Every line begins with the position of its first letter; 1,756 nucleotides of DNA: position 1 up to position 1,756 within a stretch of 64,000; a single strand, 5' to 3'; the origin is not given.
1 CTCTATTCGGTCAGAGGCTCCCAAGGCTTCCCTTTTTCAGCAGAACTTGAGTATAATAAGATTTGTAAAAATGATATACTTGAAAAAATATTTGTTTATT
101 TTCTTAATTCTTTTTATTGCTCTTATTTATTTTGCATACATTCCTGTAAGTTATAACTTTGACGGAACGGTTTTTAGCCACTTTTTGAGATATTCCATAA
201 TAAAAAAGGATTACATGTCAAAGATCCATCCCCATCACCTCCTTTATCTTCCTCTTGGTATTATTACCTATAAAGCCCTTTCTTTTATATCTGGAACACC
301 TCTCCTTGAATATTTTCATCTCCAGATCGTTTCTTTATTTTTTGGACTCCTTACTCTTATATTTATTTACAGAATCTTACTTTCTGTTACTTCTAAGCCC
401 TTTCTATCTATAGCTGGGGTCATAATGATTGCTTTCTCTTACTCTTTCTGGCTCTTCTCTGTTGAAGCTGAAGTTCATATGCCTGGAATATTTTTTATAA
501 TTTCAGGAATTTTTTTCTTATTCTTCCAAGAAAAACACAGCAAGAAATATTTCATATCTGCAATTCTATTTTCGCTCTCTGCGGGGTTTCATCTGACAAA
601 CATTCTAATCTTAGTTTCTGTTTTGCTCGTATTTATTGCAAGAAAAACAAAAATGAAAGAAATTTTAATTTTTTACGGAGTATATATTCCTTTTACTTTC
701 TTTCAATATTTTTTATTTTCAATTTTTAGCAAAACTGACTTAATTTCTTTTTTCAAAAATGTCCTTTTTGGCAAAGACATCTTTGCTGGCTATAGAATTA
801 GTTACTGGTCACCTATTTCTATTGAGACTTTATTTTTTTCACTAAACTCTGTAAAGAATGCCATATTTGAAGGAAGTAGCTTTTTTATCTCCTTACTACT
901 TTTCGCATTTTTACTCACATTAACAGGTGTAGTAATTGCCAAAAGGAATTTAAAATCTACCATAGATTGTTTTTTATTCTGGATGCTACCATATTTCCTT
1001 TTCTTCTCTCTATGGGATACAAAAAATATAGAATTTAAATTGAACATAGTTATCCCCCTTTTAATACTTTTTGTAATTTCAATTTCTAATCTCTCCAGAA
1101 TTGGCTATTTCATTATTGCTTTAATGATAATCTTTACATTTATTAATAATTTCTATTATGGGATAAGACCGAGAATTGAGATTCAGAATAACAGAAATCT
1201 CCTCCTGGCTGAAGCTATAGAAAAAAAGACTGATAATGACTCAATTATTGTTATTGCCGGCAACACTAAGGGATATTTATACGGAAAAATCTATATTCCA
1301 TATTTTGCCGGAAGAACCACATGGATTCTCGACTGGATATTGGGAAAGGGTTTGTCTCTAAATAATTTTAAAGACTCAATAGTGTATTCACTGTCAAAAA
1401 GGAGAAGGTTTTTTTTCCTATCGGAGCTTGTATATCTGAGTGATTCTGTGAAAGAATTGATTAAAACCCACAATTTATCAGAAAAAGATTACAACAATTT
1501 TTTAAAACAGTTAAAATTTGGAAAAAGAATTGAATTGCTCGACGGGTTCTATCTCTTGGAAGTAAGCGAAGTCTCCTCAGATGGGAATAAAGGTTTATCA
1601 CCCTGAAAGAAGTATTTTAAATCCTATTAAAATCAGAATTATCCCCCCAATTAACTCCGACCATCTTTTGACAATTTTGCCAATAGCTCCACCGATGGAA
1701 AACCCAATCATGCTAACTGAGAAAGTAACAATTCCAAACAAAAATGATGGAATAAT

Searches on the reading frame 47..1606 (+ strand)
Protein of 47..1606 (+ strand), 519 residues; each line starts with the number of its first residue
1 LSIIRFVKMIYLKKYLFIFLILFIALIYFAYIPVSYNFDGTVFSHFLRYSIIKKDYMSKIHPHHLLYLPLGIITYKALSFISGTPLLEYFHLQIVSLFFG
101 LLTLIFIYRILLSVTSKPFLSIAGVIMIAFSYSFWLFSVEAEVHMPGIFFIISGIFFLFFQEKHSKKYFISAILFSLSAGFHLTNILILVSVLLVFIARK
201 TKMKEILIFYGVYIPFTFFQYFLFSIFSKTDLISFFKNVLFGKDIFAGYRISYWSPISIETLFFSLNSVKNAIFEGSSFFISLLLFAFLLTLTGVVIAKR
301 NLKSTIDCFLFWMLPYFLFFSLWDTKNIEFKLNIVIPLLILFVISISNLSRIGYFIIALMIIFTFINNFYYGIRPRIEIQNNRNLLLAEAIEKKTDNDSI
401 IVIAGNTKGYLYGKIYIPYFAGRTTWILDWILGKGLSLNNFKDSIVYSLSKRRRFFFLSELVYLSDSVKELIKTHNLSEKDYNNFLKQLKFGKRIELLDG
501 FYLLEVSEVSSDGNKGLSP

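Call 69: search_protein_families(library=pfam, proteins=[window:47-1606:+], max_evalue=0.00001)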
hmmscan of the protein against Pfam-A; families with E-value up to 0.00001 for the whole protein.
window:47-1606:+ (519 aa): 1 family
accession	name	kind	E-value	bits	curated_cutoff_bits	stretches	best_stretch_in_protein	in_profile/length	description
PF11028.14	TMEM260-like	-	4.7e-07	30.2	24.2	1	118-203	86-177/179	Protein O-mannosyl-transferase TMEM260-like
